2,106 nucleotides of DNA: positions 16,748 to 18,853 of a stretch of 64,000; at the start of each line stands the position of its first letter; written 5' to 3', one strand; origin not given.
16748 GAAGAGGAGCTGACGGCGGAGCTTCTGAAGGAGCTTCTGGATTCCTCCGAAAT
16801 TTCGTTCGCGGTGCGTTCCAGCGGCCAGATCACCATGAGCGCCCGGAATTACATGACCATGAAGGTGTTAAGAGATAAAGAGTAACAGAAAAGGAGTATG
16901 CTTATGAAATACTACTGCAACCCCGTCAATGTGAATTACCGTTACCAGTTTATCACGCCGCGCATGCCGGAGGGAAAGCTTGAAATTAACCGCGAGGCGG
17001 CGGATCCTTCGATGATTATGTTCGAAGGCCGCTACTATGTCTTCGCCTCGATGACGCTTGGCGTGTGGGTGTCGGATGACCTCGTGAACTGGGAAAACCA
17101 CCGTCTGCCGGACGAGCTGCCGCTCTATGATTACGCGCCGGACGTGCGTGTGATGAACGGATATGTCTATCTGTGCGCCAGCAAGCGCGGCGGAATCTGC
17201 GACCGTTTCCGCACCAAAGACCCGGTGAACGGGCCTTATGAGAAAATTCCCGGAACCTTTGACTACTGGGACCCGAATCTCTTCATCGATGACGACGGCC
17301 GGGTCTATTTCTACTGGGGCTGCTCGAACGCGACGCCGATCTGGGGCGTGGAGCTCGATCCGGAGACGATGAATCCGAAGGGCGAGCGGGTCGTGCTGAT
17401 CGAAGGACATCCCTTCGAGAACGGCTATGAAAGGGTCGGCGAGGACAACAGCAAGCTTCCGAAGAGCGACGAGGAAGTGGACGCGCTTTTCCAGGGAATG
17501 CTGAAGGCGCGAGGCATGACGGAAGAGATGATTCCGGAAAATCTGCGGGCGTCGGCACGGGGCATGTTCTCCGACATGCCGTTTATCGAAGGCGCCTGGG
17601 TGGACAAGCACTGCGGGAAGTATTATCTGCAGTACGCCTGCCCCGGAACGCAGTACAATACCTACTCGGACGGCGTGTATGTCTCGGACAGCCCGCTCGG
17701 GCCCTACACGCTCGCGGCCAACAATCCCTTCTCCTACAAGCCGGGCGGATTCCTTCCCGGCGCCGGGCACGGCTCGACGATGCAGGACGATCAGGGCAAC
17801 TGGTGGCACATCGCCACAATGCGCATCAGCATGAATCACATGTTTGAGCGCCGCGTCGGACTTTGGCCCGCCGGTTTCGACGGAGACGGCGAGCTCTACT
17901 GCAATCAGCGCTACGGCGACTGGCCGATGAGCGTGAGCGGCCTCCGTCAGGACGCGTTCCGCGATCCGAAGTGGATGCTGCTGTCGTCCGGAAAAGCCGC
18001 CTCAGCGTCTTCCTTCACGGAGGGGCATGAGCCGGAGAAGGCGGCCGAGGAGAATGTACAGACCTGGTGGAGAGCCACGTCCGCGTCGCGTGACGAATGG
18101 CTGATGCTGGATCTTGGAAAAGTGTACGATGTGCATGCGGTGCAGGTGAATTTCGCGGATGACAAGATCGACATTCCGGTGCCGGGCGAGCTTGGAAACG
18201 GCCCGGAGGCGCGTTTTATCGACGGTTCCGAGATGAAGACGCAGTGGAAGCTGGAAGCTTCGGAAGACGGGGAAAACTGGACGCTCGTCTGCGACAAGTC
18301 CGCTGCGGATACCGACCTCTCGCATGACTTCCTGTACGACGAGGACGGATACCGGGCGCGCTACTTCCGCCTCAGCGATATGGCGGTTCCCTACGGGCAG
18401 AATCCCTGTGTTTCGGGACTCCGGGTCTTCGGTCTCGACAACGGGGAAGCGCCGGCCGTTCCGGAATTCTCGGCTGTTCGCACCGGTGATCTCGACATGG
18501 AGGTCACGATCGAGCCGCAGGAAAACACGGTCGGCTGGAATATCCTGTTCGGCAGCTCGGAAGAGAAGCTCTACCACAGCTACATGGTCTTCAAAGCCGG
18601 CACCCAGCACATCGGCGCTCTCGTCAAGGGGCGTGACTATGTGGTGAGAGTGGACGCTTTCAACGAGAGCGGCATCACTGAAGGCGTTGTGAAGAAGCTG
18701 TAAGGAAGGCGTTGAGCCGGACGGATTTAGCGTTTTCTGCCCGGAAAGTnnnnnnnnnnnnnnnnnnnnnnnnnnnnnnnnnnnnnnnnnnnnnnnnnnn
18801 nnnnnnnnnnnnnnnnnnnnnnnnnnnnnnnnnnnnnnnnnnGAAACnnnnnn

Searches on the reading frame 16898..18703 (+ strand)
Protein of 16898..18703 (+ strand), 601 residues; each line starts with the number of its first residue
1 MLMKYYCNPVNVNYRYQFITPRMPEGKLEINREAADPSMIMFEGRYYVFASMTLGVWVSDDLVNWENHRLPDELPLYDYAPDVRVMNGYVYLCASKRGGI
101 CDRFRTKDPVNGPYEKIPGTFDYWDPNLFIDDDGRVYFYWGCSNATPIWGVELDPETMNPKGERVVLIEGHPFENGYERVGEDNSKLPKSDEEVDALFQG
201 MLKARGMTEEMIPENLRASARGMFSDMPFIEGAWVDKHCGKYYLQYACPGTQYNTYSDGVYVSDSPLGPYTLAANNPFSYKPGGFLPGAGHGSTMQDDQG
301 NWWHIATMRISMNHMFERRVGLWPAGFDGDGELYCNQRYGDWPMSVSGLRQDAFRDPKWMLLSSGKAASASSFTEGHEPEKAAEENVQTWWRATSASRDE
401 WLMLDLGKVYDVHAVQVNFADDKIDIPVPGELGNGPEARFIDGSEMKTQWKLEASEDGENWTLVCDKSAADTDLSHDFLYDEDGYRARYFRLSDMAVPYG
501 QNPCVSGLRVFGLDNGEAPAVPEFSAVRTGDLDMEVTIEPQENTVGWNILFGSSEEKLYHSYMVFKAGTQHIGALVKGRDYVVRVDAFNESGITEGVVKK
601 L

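Call 17: search_protein_families(library=pfam, proteins=[window:16898-18703:+])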
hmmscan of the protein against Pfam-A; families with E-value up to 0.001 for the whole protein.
window:16898-18703:+ (601 aa): 3 families
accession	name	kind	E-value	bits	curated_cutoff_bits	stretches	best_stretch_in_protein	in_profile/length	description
PF04616.20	Glyco_hydro_43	-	2.2e-29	103.2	32.2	2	31-170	7-173/288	Glycosyl hydrolases family 43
PF00754.31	F5_F8_type_C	-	2.7e-12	47.3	28.2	1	368-422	2-57/127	F5/8 type C domain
PF22633.2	F5_F8_type_C_2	-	1.7e-08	35.4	27.8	1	383-492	3-91/91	NedA-like, galactose-binding domain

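Call 66: find_homologous_proteins(query=window:16898-18703:+, max_evalue=1e-80)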
Query window:16898-18703:+ (601 aa): 6476 proteins with E <= 1e-80 among 8000 candidates; the best 120 are listed.
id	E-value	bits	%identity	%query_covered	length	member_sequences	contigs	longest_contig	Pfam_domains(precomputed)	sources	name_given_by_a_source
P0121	0.0e+0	1440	100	100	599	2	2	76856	PF00754.32,PF22633.4,PF04616.21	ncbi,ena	-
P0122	0.0e+0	1098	76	100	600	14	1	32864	PF00754.32,PF22633.4,PF04616.21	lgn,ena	-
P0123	0.0e+0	1091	75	100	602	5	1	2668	PF00754.32,PF22633.4,PF04616.21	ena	-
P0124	0.0e+0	1086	76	100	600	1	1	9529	PF00754.32,PF22633.4,PF04616.21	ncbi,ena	-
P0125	0.0e+0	1085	76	100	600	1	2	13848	PF00754.32,PF22633.4,PF04616.21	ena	-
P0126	0.0e+0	1084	76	100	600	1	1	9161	PF00754.32,PF22633.4,PF04616.21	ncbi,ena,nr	ncbi:MAG: family 43 glycosylhydrolase [Firmicutes bacterium]|nr:family 43 glycosylhydrolase [Bacillo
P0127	0.0e+0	1082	74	100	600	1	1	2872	PF00754.32,PF22633.4,PF04616.21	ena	-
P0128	0.0e+0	1082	76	100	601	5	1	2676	PF00754.32,PF22633.4,PF04616.21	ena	-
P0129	0.0e+0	1082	76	100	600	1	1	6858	PF00754.32,PF22633.4,PF04616.21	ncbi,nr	ncbi:MAG: family 43 glycosylhydrolase [Clostridiales bacterium]|nr:family 43 glycosylhydrolase [Clos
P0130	0.0e+0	1072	74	100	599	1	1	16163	PF00754.32,PF22633.4,PF04616.21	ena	-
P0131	0.0e+0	1069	73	100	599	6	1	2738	PF00754.32,PF22633.4,PF04616.21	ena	-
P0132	0.0e+0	1069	74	100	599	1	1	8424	PF00754.32,PF22633.4,PF04616.21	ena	-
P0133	0.0e+0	1068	74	100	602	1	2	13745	PF00754.32,PF04616.21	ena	-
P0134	0.0e+0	1068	72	100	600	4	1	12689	PF00754.32,PF22633.4,PF04616.21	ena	-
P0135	0.0e+0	1067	73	100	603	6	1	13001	PF00754.32,PF22633.4,PF04616.21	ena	-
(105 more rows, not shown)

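Call 67: find_encoding_contigs(protein=P0121, flank=10000, max_places=6)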
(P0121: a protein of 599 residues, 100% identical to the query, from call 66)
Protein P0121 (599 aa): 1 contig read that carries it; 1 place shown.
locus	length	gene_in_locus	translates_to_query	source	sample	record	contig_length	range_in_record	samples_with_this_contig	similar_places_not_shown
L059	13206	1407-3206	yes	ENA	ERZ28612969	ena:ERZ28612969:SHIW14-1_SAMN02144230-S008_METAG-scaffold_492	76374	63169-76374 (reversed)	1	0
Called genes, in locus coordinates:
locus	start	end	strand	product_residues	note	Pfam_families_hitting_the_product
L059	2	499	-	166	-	?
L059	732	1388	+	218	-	-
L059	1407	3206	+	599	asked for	PF04616:Glyco_hydro_43, PF00754:F5_F8_type_C (weak), PF22633:F5_F8_type_C_2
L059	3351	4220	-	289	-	PF00149:Metallophos, PF12850:Metallophos_2 (faint)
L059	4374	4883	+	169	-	PF00005:ABC_tran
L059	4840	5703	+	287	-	PF00294:PfkB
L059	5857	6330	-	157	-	-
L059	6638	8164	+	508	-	PF01145:Band_7, PF15975:Flot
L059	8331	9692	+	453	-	PF00328:His_Phos_2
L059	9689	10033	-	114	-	PF01155:HypA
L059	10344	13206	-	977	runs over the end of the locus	PF00037:Fer4 (weak), PF12837:Fer4_6 (weak), PF14691:Fer4_20, PF01946:Thi4 (weak), PF07992:Pyr_redox_2, PF01266:DAO, PF13450:NAD_binding_8, PF00037:Fer4 (weak), +7 more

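Call 68: find_encoding_contigs(protein=P0122, flank=5000, max_places=4)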
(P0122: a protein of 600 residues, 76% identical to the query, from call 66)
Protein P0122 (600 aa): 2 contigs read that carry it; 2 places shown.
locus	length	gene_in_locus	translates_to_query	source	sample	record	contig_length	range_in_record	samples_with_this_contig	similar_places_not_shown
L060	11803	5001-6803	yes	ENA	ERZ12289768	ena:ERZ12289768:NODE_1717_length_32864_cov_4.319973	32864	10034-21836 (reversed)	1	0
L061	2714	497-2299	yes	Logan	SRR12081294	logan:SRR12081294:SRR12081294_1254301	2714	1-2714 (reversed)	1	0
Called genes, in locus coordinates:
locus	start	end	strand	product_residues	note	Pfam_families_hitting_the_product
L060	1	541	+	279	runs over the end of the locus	PF00561:Abhydrolase_1, PF12697:Abhydrolase_6 (weak), PF12146:Hydrolase_4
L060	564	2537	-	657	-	PF22842:Pel9A-like_beta_helix (faint), PF13229:Beta_helix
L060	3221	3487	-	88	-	PF04014:MazE_antitoxin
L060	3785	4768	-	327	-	PF02540:NAD_synthase (weak), PF00958:GMP_synt_C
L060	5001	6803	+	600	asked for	PF04616:Glyco_hydro_43, PF00754:F5_F8_type_C (weak), PF22633:F5_F8_type_C_2 (weak)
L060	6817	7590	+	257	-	PF01026:TatD_DNase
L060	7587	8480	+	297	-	PF00398:RrnaAD, PF13649:Methyltransf_25 (weak)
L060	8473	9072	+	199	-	PF05175:MTS, PF06325:PrmA (weak), PF13649:Methyltransf_25, PF13847:Methyltransf_31 (weak)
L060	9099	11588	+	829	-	PF02837:Glyco_hydro_2_N, PF00703:Glyco_hydro_2, PF02836:Glyco_hydro_2_C, PF16355:DUF4982, PF18565:Glyco_hydro2_C5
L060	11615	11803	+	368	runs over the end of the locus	PF12773:DZR (weak), PF13240:Zn_Ribbon_1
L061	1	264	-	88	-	?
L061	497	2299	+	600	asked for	PF04616:Glyco_hydro_43, PF00754:F5_F8_type_C (weak), PF22633:F5_F8_type_C_2 (weak)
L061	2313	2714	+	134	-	?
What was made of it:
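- Tried and rejected: Synteny is not kept in the nearest relatives (call 68).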
